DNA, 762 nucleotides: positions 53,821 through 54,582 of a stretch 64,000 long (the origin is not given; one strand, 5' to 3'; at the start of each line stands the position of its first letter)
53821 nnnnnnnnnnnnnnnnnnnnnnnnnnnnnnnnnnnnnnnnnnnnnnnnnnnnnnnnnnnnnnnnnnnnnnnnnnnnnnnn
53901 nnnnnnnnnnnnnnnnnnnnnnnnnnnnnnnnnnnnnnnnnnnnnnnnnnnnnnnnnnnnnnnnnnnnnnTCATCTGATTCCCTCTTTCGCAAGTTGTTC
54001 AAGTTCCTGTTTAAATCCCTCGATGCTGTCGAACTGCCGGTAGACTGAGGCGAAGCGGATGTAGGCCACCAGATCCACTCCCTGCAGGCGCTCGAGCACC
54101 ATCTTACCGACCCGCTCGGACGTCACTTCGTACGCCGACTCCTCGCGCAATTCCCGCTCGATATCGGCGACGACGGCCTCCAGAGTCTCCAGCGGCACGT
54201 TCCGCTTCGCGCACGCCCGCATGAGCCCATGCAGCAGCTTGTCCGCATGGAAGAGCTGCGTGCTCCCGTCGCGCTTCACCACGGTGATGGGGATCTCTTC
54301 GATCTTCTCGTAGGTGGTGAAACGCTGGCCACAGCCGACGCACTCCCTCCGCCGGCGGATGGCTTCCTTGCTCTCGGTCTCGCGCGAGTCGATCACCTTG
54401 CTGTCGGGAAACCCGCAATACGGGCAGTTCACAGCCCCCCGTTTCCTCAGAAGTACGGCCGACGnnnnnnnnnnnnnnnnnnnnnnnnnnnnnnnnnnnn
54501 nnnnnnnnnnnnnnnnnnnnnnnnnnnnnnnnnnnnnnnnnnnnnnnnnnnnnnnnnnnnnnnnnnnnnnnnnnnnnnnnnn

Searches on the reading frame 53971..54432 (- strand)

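Call 56: search_protein_families(library=pfam, max_evalue=0.000001, proteins=[window:53971-54432:-])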
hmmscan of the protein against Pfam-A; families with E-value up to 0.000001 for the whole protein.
window:53971-54432:- (153 aa): 2 families
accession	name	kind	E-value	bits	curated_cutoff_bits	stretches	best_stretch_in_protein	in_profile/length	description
PF22811.2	Zn_ribbon_NrdR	-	2.4e-21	75.8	27.2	1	1-42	1-42/42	Transcriptional repressor NrdR-like, N-terminal domain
PF03477.21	ATP-cone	-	6.5e-19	68.7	25.8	1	49-135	1-86/88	ATP cone domain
